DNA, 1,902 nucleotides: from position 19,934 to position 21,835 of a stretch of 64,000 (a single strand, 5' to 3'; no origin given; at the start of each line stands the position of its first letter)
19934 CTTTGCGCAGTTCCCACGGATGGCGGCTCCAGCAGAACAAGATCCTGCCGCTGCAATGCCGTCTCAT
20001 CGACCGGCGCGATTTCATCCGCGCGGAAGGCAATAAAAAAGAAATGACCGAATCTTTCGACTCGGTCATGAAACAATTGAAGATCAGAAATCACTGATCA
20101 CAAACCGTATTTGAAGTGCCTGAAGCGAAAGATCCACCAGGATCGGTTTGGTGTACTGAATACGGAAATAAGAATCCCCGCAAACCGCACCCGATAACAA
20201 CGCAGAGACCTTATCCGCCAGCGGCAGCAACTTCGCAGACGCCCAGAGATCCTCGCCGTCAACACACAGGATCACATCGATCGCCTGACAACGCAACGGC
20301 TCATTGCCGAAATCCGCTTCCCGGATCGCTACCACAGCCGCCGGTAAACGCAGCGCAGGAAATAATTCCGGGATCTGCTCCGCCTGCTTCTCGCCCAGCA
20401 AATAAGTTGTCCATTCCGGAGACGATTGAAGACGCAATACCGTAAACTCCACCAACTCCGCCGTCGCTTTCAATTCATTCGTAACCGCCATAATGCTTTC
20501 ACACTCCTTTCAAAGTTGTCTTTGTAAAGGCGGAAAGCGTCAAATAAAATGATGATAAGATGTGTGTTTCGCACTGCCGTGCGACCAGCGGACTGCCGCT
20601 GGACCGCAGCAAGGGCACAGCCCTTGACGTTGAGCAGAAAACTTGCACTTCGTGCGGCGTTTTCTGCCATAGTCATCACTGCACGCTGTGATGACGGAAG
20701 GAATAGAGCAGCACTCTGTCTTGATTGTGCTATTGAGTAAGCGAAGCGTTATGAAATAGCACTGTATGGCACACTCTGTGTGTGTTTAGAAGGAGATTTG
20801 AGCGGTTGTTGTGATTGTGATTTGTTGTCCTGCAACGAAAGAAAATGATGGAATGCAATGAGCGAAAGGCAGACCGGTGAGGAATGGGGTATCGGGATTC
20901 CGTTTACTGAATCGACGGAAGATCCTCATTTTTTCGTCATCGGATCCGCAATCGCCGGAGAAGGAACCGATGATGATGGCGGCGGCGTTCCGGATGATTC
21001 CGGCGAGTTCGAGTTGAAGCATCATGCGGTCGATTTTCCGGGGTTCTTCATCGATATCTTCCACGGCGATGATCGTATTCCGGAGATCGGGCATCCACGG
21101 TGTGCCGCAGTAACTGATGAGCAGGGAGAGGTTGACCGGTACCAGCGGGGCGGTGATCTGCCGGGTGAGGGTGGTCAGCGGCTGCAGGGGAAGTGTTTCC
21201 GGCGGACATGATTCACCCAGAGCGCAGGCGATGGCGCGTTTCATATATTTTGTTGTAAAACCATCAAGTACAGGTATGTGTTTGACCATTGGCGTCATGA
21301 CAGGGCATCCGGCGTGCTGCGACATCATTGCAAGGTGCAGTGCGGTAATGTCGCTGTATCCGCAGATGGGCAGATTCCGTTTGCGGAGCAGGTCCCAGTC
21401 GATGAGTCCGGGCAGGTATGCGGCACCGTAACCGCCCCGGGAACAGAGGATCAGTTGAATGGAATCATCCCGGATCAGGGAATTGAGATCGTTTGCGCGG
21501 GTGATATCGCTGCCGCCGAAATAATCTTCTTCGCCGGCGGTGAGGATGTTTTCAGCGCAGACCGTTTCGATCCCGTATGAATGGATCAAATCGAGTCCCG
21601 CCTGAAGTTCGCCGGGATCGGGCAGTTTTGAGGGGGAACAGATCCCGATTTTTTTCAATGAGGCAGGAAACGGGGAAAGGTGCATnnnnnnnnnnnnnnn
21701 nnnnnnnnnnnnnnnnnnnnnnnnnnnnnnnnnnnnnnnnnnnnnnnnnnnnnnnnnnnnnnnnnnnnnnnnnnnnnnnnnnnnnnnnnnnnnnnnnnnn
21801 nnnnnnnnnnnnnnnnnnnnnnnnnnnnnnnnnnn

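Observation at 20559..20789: Single full-length copy of the hairpin element with compensatory stem changes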

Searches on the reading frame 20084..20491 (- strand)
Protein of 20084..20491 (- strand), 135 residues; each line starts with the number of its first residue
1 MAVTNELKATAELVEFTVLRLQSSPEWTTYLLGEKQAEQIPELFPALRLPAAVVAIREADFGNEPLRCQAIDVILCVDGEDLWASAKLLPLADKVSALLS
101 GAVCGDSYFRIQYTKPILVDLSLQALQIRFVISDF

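Call 15: find_encoding_contigs(protein=window:20084-20491:-, flank=10000, max_places=10)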
Protein window:20084-20491:- (135 aa): 23 contigs read that carry it; 10 places shown.
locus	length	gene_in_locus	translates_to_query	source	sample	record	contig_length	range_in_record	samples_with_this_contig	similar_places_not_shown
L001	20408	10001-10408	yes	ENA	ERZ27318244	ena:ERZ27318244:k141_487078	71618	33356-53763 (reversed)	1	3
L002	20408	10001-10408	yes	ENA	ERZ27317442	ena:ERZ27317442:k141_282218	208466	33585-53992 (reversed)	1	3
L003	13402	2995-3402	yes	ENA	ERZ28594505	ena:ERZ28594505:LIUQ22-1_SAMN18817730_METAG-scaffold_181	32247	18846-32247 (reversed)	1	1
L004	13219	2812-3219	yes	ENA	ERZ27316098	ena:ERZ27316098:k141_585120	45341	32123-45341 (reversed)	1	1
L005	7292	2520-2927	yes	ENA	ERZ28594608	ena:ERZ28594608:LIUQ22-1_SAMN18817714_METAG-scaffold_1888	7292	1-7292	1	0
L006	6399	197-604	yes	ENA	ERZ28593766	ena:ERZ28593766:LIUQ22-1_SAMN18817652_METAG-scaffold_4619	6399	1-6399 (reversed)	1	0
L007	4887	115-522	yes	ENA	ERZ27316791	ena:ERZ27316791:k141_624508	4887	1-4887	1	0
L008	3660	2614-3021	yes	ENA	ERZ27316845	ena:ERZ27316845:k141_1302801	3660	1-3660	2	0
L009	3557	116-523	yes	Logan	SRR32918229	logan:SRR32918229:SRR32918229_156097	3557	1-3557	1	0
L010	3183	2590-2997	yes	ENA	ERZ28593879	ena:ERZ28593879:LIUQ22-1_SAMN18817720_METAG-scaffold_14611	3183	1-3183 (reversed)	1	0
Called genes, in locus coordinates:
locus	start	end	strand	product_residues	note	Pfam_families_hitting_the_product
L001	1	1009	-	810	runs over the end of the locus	PF13584:BatD, PF13414:TPR_11 (faint), PF13432:TPR_16 (weak), PF14559:TPR_19, PF00515:TPR_1, PF07719:TPR_2 (weak)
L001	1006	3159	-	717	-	-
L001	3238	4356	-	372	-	PF04381:RdgC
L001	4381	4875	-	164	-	-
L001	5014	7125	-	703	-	PF12796:Ank_2, PF13637:Ank_4, PF12796:Ank_2, PF13637:Ank_4, PF12796:Ank_2, PF00023:Ank, PF13857:Ank_5, PF12796:Ank_2, +11 more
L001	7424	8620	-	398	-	PF01408:GFO_IDH_MocA, PF02894:GFO_IDH_MocA_C, PF22725:GFO_IDH_MocA_C3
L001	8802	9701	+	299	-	PF02016:Peptidase_S66, PF17676:Peptidase_S66C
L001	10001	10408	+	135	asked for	-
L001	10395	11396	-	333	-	PF05277:DUF726 (weak), PF10081:Abhydrolase_9 (weak)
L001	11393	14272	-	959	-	PF00005:ABC_tran (faint), PF02463:SMC_N (faint), PF03193:RsgA_GTPase (faint), PF13191:AAA_16 (faint), PF13304:AAA_21 (faint), PF13555:AAA_29 (faint), PF17760:UvrA_inter, PF17755:UvrA_DNA-bind, +1 more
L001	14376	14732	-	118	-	-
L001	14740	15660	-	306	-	PF08392:FAE1_CUT1_RppA (weak), PF08545:ACP_syn_III, PF08541:ACP_syn_III_C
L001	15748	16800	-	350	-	PF02504:FA_synthesis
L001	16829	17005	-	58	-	PF01783:Ribosomal_L32p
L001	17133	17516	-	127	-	PF01648:ACPS, PF17837:4PPT_N (faint)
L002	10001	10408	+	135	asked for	-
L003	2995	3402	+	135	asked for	-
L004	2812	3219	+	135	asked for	-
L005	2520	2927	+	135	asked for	-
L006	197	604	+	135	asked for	-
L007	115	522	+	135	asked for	-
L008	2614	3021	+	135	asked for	-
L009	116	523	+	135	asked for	-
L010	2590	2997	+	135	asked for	-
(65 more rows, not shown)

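Call 23: find_homologous_proteins(query=window:20084-20491:-)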
Query window:20084-20491:- (135 aa): 1 proteins with E <= 0.001 among 84 candidates.
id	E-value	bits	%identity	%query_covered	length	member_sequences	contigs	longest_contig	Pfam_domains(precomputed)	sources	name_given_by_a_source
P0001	3.3e-79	281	99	100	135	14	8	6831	-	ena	-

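Call 70: search_protein_families(library=pfam, proteins=[window:20084-20491:-], max_evalue=0.00001)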
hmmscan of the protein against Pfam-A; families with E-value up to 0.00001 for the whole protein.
window:20084-20491:- (135 aa): 0 families

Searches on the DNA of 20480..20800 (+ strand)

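Call 25: search_rna_families(source=window, start=20480, end=20800, threshold=evalue, max_evalue=10)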
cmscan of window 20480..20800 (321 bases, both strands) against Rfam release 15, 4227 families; matches with E-value up to 10: 4.
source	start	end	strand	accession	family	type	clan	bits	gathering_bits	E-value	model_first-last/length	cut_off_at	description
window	20660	20707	+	RF00253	mir-101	Gene; miRNA;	-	17.3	60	0.24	1-75/75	no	mir-101 microRNA precursor family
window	20683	20749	+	RF00300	snoZ221_snoR21b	Gene; snRNA; snoRNA; CD-box;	-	16.8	44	0.58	1-91/91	no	Small nucleolar RNA Z221/R21b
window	20651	20684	-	RF00151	SNORD58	Gene; snRNA; snoRNA; CD-box;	CL00064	14.8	42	2.3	1-65/65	no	Small nucleolar RNA SNORD58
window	20613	20640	+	RF02448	SpR20_sRNA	Gene; sRNA;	-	14.3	45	1.5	1-45/45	no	Streptococcus sRNA SpR20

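Call 72: build_rna_model(alignment_id=A3, structure=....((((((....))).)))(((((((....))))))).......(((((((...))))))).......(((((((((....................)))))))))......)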
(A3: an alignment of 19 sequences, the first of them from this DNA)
Model R1 built from alignment A3 (19 sequences, 114 columns); structure: as given.
model positions 104; base pairs 29; branch points 3; effective number of sequences 1.17; information 0.589 bits per position. Calibrated on 0.2 Mb of random sequence (short: E-values are rough).
structure used (alignment columns):
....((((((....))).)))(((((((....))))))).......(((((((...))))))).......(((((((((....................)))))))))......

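Call 73: search_with_rna_model(model_id=R1, sources=[window, L034, L035, L036, L037, L038, L039, L040, L018, L021, L003, L004, L028], max_evalue=1, make_alignment=true)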
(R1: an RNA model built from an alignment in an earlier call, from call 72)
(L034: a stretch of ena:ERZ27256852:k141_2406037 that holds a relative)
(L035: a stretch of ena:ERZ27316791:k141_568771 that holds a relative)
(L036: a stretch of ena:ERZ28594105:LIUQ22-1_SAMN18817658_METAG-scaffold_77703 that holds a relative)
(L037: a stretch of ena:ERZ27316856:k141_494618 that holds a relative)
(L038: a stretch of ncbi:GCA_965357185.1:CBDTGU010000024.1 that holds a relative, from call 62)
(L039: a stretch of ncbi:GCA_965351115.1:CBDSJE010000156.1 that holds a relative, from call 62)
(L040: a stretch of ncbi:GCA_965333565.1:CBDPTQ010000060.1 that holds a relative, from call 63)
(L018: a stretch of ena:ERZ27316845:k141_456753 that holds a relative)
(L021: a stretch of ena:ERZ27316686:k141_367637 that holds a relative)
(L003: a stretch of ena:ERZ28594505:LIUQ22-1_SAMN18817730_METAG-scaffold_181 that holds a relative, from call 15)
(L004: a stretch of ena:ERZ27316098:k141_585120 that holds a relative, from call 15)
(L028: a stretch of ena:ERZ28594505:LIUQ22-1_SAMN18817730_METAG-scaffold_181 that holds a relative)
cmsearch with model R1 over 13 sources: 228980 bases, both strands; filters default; matches with E-value up to 1: 34.
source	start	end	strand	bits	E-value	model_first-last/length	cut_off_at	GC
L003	2597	2700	-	123.6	1.6e-24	1-104/104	no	0.6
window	20568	20672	+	122.3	3.2e-24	1-104/104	no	0.61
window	59159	59262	+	118.9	1.7e-23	1-104/104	no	0.62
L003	2815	2919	-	118.8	1.8e-23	1-104/104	no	0.59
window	58938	59041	+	117.8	3e-23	1-104/104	no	0.62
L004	2631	2735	-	115.7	8.2e-23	1-104/104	no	0.58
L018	11238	11342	-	114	1.9e-22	1-104/104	no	0.62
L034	839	945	-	111.9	5.4e-22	1-104/104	no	0.62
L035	355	456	-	98.5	4.1e-19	1-104/104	no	0.64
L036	288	383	-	95.9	1.5e-18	1-104/104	no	0.67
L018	16767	16859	+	89.5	3.5e-17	1-104/104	no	0.65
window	53352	53444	-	88.6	5.6e-17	1-104/104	no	0.66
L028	10554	10652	+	84.2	4.9e-16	1-104/104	no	0.56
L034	651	740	-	80.1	3.7e-15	1-104/104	no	0.59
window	9324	9423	+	78.5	8.1e-15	1-104/104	no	0.53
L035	1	78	-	77.3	1.5e-14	1-79/104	3'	0.67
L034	469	551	-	74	7.9e-14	1-104/104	no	0.57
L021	11398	11481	-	61.6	3.5e-11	1-104/104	no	0.62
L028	10605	10713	-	27.9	0.00062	1-104/104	no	0.48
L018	16777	16850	-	25.1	0.0025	1-104/104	no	0.65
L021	11409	11485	+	22.1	0.011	1-104/104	no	0.6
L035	21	96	+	18.7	0.06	1-104/104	no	0.66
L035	477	509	-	18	0.083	2-34/104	no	0.79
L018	11284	11372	+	17.8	0.095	1-104/104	no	0.63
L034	483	555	+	16.9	0.15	1-104/104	no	0.58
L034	665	746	+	16.1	0.22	1-104/104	no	0.6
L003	2829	2907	+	14.5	0.47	1-104/104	no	0.62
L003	2611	2689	+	13.7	0.71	1-104/104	no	0.62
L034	853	931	+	13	0.99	1-104/104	no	0.65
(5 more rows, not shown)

Alignment A4: 34 matches aligned to the model, 141 columns, each read 5' to 3' on its own strand. Consensus structure (alignment columns), stored with it:
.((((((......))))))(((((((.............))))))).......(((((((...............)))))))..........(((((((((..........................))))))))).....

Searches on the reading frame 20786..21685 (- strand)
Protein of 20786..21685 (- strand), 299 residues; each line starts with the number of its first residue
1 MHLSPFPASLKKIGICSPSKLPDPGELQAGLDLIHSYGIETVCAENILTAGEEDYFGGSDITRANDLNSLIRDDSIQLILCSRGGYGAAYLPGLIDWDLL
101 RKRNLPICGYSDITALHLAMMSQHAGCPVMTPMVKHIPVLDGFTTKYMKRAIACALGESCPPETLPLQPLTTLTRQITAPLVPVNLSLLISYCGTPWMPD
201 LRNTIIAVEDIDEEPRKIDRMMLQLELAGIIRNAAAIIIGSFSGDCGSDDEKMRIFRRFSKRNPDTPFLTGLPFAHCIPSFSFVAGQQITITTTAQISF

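Call 14: find_encoding_contigs(protein=window:20786-21685:-, flank=10000, max_places=10)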
Protein window:20786-21685:- (299 aa): no gene with exactly this product is on record in the collection.

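Call 24: find_homologous_proteins(query=window:20786-21685:-)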
Query window:20786-21685:- (299 aa): 163 proteins with E <= 0.001 among 1065 candidates; the best 120 are listed.
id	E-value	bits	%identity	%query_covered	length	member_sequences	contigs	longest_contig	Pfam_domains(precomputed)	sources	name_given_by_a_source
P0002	7.5e-200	681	99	100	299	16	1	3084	PF17676.8,PF02016.22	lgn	-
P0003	1.3e-97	345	55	97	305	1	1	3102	PF17676.8,PF02016.22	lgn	-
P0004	7.6e-97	342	52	97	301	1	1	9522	PF17676.8,PF02016.22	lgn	-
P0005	1.9e-96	341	51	99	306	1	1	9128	PF17676.8,PF02016.22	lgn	-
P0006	4.9e-96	340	53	99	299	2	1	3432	PF17676.8,PF02016.22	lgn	-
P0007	1.0e-95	339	51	100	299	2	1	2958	PF17676.8,PF02016.22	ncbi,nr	ncbi:MAG: LD-carboxypeptidase [Lentisphaeria bacterium]|nr:LD-carboxypeptidase [Lentisphaeria bacter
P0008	1.7e-95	338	52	99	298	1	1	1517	PF17676.8,PF02016.22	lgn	-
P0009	3.1e-95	337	52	99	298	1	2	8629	PF17676.8,PF02016.22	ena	-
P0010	1.3e-94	335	52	99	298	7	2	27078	PF17676.8,PF02016.22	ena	-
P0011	3.6e-94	334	51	99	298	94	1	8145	PF17676.8,PF02016.22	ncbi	-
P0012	1.4e-93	332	51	99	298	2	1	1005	PF17676.8,PF02016.22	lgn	-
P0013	1.6e-93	332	51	99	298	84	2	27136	PF17676.8,PF02016.22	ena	-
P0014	3.3e-93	330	53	97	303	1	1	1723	PF17676.8,PF02016.22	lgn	-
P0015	4.3e-93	330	52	96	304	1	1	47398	PF17676.8,PF02016.22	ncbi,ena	-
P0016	4.6e-93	330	51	99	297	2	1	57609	PF17676.8,PF02016.22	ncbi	-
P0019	2.6e-89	318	50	96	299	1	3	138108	PF17676.8,PF02016.22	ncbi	-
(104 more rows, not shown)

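Call 62: find_encoding_contigs(protein=P0019, flank=10000, max_places=3)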
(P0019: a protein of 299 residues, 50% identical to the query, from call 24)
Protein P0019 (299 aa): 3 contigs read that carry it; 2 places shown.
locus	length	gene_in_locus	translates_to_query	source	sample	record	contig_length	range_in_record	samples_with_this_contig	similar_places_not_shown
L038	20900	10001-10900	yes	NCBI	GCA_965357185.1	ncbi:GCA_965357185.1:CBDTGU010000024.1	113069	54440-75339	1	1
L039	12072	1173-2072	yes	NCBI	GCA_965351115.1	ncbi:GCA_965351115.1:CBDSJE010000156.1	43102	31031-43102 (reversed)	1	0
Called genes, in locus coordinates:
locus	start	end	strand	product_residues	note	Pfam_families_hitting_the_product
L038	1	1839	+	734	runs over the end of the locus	PF11739:YdbH-like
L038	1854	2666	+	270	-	-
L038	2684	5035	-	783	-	PF13584:BatD, PF13414:TPR_11 (faint), PF13431:TPR_17 (faint), PF00515:TPR_1 (weak), PF07719:TPR_2 (weak)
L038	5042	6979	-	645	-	PF00092:VWA, PF13519:VWA_2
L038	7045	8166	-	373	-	PF04381:RdgC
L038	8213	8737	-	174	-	-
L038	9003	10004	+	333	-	PF10672:Methyltrans_SAM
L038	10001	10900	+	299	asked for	PF02016:Peptidase_S66, PF17676:Peptidase_S66C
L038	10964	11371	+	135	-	-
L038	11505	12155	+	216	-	PF06971:Put_DNA-bind_N, PF02629:CoA_binding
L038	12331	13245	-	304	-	PF04468:PSP1, PF28472:PSP1_3rd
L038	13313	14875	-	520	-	PF28550:DUF8436, PF00890:FAD_binding_2 (faint), PF01134:GIDA (faint), PF03486:HI0933_like, PF07992:Pyr_redox_2 (weak), PF01266:DAO (faint), PF01593:Amino_oxidase (faint), PF21688:FAD-depend_C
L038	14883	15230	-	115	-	-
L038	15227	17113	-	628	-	PF12697:Abhydrolase_6 (faint), PF07819:PGAP1 (weak)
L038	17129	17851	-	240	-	-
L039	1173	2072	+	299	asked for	PF02016:Peptidase_S66, PF17676:Peptidase_S66C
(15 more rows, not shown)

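Call 63: find_encoding_contigs(protein=P0016, flank=10000, max_places=3)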
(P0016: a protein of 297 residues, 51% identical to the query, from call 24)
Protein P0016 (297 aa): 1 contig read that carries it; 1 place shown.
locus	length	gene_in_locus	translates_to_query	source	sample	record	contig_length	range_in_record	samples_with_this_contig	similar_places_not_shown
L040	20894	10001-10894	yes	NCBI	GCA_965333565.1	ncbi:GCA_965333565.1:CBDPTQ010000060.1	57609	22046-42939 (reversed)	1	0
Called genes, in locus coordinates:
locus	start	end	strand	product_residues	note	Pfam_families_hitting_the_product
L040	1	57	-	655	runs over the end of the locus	-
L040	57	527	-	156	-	PF00383:dCMP_cyt_deam_1, PF14437:MafB19-deam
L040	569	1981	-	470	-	PF00696:AA_kinase, PF13840:ACT_7 (weak), PF22468:ACT_9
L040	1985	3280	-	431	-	PF03447:NAD_binding_3, PF00742:Homoserine_dh, PF01842:ACT, PF22629:ACT_AHAS_ss (weak)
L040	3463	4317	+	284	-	PF00657:Lipase_GDSL, PF04311:DUF459, PF13472:Lipase_GDSL_2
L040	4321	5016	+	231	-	PF03629:SASA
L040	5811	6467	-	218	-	-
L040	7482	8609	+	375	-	PF14307:Glyco_tran_WbsX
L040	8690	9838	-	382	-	PF01408:GFO_IDH_MocA, PF02894:GFO_IDH_MocA_C, PF22725:GFO_IDH_MocA_C3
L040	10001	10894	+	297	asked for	PF02016:Peptidase_S66, PF17676:Peptidase_S66C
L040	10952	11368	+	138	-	-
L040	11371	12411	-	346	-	-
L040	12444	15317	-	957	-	PF00005:ABC_tran (faint), PF02463:SMC_N (faint), PF03193:RsgA_GTPase (faint), PF13191:AAA_16 (faint), PF13304:AAA_21 (faint), PF13555:AAA_29 (faint), PF17760:UvrA_inter, PF17755:UvrA_DNA-bind, +1 more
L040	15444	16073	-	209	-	-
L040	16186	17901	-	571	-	PF03977:OAD_beta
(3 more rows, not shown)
